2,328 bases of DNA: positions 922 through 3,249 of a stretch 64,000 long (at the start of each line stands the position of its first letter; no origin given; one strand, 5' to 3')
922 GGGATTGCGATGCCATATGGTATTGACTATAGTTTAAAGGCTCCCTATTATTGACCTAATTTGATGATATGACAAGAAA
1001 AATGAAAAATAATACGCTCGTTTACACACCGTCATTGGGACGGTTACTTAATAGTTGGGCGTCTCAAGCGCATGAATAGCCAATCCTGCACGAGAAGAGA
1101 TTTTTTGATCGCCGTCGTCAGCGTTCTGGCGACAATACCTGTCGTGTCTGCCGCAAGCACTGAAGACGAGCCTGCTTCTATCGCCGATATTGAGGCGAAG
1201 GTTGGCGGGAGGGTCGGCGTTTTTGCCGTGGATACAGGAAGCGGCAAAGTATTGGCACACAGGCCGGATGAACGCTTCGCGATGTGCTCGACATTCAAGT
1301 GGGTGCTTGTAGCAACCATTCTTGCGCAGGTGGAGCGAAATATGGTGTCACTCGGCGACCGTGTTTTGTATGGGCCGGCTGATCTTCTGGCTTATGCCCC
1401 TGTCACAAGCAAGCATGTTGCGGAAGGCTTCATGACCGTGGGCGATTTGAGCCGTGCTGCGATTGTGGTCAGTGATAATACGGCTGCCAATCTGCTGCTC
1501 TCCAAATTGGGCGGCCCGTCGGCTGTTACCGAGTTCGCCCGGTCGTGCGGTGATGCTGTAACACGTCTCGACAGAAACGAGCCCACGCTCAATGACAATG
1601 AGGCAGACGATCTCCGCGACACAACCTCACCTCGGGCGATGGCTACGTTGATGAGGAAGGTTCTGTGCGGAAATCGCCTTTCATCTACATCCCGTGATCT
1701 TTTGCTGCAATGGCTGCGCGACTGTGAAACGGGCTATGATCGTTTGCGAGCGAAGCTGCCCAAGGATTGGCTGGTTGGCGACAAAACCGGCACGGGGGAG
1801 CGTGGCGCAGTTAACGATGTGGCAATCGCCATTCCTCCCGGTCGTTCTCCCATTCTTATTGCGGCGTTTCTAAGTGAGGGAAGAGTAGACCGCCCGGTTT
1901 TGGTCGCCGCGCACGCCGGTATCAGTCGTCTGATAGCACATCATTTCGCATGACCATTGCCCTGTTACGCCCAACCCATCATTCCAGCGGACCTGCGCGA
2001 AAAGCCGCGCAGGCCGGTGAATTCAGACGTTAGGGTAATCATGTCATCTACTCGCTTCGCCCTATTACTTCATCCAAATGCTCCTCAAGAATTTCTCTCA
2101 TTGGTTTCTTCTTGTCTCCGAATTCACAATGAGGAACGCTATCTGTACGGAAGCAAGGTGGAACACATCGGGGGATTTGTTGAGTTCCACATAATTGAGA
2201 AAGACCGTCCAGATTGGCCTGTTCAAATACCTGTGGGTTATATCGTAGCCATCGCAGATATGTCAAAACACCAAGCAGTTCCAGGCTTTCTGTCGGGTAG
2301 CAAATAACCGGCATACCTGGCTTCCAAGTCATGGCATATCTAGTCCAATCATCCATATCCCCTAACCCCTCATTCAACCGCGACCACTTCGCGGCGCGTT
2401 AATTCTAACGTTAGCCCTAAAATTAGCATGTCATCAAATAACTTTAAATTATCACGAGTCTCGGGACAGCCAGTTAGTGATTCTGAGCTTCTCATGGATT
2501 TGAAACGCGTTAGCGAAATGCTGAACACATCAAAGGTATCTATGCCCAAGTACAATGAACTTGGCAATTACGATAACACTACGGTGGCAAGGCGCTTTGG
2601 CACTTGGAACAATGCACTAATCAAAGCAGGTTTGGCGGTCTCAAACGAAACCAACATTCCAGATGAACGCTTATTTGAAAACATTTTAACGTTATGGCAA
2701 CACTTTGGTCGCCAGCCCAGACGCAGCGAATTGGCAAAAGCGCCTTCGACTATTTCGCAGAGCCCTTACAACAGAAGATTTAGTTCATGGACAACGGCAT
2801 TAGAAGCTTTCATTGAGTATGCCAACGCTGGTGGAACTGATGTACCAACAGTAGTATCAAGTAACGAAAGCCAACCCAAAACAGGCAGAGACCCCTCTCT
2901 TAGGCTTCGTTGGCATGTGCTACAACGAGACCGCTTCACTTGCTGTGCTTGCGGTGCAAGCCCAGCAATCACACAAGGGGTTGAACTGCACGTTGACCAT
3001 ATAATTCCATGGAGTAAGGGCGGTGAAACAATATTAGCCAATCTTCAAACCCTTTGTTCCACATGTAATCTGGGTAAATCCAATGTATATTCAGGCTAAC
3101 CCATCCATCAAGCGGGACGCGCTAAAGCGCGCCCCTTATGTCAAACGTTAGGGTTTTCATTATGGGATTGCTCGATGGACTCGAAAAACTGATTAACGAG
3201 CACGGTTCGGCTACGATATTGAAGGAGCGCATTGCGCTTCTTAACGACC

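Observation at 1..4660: Complete integron platform with six cassettes whose boundaries are internally self-consistent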

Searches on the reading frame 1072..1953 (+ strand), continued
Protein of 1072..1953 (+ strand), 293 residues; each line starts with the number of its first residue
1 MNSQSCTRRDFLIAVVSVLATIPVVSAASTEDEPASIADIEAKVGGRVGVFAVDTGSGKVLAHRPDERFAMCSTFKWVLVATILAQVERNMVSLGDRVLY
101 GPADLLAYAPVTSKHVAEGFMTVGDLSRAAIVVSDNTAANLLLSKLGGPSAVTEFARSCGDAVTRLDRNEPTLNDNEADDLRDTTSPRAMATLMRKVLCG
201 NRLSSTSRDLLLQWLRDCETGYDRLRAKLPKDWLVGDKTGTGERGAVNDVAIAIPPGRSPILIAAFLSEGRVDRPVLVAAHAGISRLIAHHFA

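Call 44: search_solved_structures(query=window:1072-1953:+, max_evalue=1e-40, show_alignments=1)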
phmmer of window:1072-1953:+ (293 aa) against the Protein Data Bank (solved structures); distinct sequences matched with E-value up to 1e-40: 322 (the best 60 are shown).
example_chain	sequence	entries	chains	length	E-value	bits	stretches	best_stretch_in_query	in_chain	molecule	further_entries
4c6y_A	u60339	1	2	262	6.1e-81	275.2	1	36-292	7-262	BETA-LACTAMASE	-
5fqm_A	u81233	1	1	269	2.3e-80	273.2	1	36-292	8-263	GNCA BETA LACTAMASE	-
5fqq_A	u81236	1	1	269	4.8e-80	272.2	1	36-290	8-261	GNCA4 LACTAMASE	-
4b88_A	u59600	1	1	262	5.4e-80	272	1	36-291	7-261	BETA-LACTAMASE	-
4uhu_A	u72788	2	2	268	3.2e-78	266.2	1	36-292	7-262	GNCA LACTAMASE W229D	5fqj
5fqi_A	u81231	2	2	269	1.1e-77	264.5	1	36-289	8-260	GNCA4 LACTAMASE W229D AND F290W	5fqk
6ty6_A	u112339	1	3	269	5e-77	262.3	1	36-289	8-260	Beta lactamase (GNCA4-2)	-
6tww_A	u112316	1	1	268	5e-77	262.3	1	36-289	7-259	Beta-Lactamase (GNCA4)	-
6txd_A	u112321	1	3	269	2e-76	260.3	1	36-289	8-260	Beta lactamase (GNCA4-12)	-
6yrs_A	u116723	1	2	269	3.1e-76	259.7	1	36-292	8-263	ancestral beta-lactamase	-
4c75_A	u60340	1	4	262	1.4e-72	247.7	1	37-280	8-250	BETA-LACTAMASE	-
6niq_A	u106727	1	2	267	1e-70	241.6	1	37-274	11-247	Beta-lactamase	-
6wjm_A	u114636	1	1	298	1.2e-68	234.9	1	8-273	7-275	Beta-lactamase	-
7doo_A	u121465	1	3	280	3.5e-68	233.3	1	29-277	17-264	Beta-lactamase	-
7d5j_A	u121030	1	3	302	3.8e-67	229.9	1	27-277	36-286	PenA Beta-lactamase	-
1n4o_A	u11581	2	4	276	1.1e-64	221.8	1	35-285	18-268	L2 beta-lactamase | L2 BETA LACTAMASE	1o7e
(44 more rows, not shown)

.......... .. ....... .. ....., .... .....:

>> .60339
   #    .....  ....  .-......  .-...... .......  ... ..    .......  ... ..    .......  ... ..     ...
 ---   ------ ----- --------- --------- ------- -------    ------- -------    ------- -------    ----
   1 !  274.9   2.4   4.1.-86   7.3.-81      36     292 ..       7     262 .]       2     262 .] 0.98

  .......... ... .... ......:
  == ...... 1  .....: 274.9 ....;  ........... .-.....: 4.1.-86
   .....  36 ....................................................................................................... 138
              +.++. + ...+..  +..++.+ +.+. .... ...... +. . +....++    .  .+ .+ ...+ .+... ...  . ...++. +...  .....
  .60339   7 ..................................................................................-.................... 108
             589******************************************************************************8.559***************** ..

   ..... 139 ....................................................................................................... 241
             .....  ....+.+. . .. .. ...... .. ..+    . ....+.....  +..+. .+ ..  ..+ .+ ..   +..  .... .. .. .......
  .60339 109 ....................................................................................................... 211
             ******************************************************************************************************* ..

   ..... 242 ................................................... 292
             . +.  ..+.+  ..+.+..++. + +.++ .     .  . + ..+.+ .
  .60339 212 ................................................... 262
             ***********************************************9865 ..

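Call 45: find_encoding_contigs(protein=P0031, flank=4000, max_places=3)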
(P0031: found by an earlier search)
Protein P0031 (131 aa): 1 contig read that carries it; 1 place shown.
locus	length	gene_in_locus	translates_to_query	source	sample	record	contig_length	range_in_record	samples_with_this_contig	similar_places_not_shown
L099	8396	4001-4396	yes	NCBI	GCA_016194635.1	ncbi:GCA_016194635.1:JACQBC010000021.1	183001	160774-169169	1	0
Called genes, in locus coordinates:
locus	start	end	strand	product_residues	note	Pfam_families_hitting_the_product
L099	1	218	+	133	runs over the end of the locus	PF07179:SseB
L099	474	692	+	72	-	-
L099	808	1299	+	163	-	-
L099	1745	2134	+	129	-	PF04828:GFA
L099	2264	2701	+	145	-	PF18648:ADPRTs_Tse2 (faint)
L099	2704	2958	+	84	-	-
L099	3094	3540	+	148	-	PF00903:Glyoxalase, PF06983:3-dmu-9_3-mt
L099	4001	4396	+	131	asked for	PF08570:DUF1761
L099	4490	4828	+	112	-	-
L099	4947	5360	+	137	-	PF04828:GFA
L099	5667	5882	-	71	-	PF13683:rve_3, PF13333:rve_2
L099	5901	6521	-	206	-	PF13276:HTH_21, PF00665:rve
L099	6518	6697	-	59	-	-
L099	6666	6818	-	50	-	-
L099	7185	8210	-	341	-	PF01548:DEDD_Tnp_IS110, PF02371:Transposase_20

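Call 46: find_encoding_contigs(protein=P0040, flank=4000, max_places=4)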
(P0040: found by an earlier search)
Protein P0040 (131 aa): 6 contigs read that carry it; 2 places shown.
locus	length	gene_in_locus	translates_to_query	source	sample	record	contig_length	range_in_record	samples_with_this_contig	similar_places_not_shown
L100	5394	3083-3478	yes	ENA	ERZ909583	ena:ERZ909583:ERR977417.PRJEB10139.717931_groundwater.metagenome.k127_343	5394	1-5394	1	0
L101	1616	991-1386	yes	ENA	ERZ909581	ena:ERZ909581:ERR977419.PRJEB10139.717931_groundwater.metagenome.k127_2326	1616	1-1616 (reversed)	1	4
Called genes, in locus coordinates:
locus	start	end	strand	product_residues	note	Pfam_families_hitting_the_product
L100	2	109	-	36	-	?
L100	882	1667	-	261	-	PF01548:DEDD_Tnp_IS110, PF02371:Transposase_20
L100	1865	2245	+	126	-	PF01850:PIN (weak)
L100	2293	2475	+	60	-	-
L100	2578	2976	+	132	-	PF04828:GFA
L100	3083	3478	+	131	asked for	PF08570:DUF1761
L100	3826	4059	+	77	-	PF09720:Unstab_antitox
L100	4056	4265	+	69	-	-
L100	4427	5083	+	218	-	PF01135:PCMT (weak), PF05175:MTS, PF13489:Methyltransf_23, PF06325:PrmA, PF13847:Methyltransf_31, PF08241:Methyltransf_11, PF08242:Methyltransf_12 (weak), PF13649:Methyltransf_25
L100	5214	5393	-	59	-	?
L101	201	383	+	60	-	-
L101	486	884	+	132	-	PF04828:GFA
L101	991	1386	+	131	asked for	PF08570:DUF1761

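Call 51: find_encoding_contigs(protein=P0009, flank=8000, max_places=10)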
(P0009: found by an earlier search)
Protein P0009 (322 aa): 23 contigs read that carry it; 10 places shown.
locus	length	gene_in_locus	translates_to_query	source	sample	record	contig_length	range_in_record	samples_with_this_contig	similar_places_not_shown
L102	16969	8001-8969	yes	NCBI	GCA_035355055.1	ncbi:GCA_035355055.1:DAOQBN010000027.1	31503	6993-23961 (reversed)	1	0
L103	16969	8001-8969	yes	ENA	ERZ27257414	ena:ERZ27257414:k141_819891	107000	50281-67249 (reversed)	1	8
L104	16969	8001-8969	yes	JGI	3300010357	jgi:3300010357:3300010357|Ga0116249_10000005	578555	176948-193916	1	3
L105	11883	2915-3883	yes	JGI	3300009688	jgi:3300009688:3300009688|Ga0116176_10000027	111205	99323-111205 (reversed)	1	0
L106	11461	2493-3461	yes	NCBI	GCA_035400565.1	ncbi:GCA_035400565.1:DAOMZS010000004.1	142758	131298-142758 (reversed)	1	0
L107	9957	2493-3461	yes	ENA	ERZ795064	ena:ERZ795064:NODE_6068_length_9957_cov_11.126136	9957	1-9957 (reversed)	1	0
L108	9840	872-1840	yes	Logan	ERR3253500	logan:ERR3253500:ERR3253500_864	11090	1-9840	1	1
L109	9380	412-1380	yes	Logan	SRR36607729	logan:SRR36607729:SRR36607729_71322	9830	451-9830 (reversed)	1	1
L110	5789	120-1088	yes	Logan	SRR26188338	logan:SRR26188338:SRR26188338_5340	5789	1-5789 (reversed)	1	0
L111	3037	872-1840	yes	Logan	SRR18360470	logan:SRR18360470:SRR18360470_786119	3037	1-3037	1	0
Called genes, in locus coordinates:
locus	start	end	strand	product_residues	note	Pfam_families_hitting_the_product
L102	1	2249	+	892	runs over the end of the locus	PF03710:GlnE, PF08335:GlnD_UR_UTase, PF03710:GlnE, PF08335:GlnD_UR_UTase (weak)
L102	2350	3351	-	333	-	PF02733:Dak1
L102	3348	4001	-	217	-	PF02734:Dak2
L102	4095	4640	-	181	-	PF03167:UDG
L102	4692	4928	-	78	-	-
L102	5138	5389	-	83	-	PF12441:CopG_antitoxin (weak)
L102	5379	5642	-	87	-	PF04365:BrnT_toxin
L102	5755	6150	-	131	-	PF08570:DUF1761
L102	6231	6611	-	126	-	-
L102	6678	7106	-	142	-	PF15594:Imm50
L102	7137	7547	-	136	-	-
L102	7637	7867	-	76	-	-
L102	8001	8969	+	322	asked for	PF13495:Phage_int_SAM_4, PF00589:Phage_integrase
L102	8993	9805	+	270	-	PF03976:PPK2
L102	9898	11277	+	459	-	PF16448:LapD_MoxY_N (weak), PF00672:HAMP, PF07730:HisKA_3, PF02518:HATPase_c, PF13589:HATPase_c_3 (weak)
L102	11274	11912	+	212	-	PF00072:Response_reg, PF08281:Sigma70_r4_2 (faint), PF00196:GerE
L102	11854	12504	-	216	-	-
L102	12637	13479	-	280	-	PF00892:EamA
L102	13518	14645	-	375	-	PF00355:Rieske, PF00848:Ring_hydroxyl_A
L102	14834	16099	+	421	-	PF05987:DUF898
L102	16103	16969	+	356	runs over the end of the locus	PF23368:DUF7092, PF01435:Peptidase_M48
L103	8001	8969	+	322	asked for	PF13495:Phage_int_SAM_4, PF00589:Phage_integrase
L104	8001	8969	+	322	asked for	PF13495:Phage_int_SAM_4, PF00589:Phage_integrase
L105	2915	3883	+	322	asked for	PF13495:Phage_int_SAM_4, PF00589:Phage_integrase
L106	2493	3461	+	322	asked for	PF13495:Phage_int_SAM_4, PF00589:Phage_integrase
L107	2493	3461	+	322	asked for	PF13495:Phage_int_SAM_4, PF00589:Phage_integrase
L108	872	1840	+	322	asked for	PF13495:Phage_int_SAM_4, PF00589:Phage_integrase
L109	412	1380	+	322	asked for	PF13495:Phage_int_SAM_4, PF00589:Phage_integrase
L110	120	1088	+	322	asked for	PF13495:Phage_int_SAM_4, PF00589:Phage_integrase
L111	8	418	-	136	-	-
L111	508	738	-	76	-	-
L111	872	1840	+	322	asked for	PF13495:Phage_int_SAM_4, PF00589:Phage_integrase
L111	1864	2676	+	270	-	PF03976:PPK2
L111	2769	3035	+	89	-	?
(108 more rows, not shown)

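Call 53: search_dna_similar(query=window:1072-1953:+, collection=plasmids, mode=protein, max_rows=12)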
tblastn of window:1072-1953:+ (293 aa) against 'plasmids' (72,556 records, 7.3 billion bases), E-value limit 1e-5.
The search stops at 5000 records and this limit was reached: more records match than are counted here, and every count below describes the 5000 best-scoring records only.
Records with a match: at least 5000; places in all: 8628; records where one place covers at least 80% of the query: 4993.
Best place of each record, by identity: <60% 5000.
By first word of the organism name: Klebsiella 2301; Escherichia 1489; Salmonella 356; Enterobacter 245; Citrobacter 169; Shigella 110; Pseudomonas 65; Raoultella 37; Aeromonas 33; Serratia 32; and 36 more.
By predicted mobility (MOB-suite, as given by PLSDB): conjugative 3607; mobilizable 739; non-mobilizable 654.
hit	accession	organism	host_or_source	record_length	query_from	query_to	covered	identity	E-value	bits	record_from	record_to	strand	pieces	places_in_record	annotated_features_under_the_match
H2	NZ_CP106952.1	Eleftheria terrae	soil sample,soil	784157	5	293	99%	45.5%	8e-69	238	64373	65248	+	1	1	bla: class A beta-lactamase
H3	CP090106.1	Sinorhizobium meliloti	Medicago,Cell culture,Plant nodule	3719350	7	289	97%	45.1%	6e-64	224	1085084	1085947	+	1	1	bla: class A beta-lactamase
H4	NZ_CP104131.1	Sinorhizobium sp. K101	Phaseolus vulgaris,cell ...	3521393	7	289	97%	44.4%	3e-62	219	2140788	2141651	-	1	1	none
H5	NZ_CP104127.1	Sinorhizobium sp. M103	Phaseolus vulgaris,cell ...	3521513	7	289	97%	44.4%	3e-62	219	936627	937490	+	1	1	none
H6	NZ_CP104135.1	Sinorhizobium sp. C101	Phaseolus vulgaris,cell ...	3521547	7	289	97%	44.4%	3e-62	219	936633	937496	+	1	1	none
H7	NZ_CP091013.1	Burkholderia cenocepacia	-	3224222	39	292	87%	48.6%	3e-64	225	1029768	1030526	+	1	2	blaPEN-B: PEN-B family class A beta-lactamase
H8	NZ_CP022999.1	Rhizobium sp. 11515TR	Cell culture,agricultural soil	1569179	18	289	93%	45.3%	4e-58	207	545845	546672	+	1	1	none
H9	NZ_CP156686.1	Burkholderia stagnalis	Bacterial cells,soils collected in ...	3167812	14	273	89%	47.3%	1e-64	226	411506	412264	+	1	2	none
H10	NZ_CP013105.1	Paraburkholderia caribensis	-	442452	3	266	90%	46.6%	3e-63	222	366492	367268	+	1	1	bla: class A beta-lactamase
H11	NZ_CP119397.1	Chimaeribacter arupi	Homo sapiens,blood culture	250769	1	292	100%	42.1%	4e-59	210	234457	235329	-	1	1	bla: class A beta-lactamase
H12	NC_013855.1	Azospirillum sp. B510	-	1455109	8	289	96%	43.5%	4e-62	219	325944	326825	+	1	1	record has no annotation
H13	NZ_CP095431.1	Klebsiella pneumoniae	patient,cell culture,sputum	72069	3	292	99%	42.1%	3e-58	207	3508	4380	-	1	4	broad-spectrum class A beta-lactamase SHV-11 | blaSHV-11: broad-spectrum class A beta-lactamase SHV-11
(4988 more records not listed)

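Call 60: find_related_loci(query=window:1072-1953:+, collection=metagenome_contigs, flank=5000)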
Query window:1072-1953:+ (293 aa) in metagenome_contigs; peptide patterns used: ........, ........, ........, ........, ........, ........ (x = any residue, [..] = any of these).
600 stretches matched a pattern (row limit reached: there are more); 268 encode a relative of the query (tblastn E <= 1e-3); the best 80 are kept; 80 distinct loci.
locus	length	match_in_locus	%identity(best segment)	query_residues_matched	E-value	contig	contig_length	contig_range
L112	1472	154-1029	90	1-292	0e+0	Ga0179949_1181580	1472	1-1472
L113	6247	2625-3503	87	1-293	7e-175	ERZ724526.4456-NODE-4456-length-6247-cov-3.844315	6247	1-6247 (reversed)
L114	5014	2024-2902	86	1-293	6e-175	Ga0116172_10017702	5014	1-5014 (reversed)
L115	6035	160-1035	66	1-292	1e-122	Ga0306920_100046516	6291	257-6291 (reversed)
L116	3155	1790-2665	66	1-292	1e-126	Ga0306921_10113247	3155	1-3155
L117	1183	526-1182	83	1-219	2e-131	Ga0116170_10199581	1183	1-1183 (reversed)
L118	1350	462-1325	63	6-293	5e-130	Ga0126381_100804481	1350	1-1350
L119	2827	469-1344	64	1-292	2e-124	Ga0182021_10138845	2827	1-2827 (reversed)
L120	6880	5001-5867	63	8-293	4e-116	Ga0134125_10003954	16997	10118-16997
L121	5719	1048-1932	61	3-292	5e-114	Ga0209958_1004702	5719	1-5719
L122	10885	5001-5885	61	3-292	6e-114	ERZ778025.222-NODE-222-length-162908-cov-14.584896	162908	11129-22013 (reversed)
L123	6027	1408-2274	62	7-292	5e-114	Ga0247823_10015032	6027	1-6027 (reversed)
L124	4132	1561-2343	66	8-268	7e-115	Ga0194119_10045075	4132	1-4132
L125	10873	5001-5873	62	7-292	1e-112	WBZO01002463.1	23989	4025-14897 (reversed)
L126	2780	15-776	67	36-289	7e-116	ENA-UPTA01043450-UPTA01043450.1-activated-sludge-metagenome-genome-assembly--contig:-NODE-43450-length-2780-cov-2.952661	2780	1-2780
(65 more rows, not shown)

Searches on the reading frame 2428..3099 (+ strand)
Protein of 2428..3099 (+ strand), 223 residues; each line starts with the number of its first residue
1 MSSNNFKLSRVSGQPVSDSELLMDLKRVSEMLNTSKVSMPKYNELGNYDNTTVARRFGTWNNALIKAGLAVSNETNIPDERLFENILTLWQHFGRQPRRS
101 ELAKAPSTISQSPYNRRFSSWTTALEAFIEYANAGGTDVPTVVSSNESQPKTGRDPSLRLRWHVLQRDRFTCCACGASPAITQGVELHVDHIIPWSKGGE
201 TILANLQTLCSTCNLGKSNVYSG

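Call 7: search_protein_families(library=ncbifam, proteins=[window:2428-3099:+], max_evalue=0.01)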
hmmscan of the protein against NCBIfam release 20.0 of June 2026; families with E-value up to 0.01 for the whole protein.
window:2428-3099:+ (223 aa): 2 families
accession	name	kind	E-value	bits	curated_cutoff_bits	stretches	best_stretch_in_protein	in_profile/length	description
NF040563.1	guided_IscB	equivalog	1.4e-11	44.1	175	1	150-219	173-237/314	RNA-guided endonuclease IscB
NF049971.1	CRISPR_Cas9d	exception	2.2e-05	23.3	375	1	160-219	536-595/986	type II CRISPR RNA-guided endonuclease Cas9d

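Call 8: search_protein_families(library=pfam, proteins=[window:2428-3099:+], max_evalue=0.01)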
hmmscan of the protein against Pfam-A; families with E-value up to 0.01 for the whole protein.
window:2428-3099:+ (223 aa): 4 families
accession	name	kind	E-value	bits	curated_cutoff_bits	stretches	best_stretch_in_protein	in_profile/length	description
PF18780.6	HNH_repeat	-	3.9e-23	82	26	2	16-69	1-53/54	Homing endonuclease associated repeat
PF01844.29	HNH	-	2e-13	50.7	21.4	1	172-219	1-46/47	HNH endonuclease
PF14279.12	HNH_5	-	2.1e-09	37.6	27.5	1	172-217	1-43/56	HNH endonuclease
PF13395.12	HNH_4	-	0.0077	16.6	22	0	186-220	17-51/54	HNH endonuclease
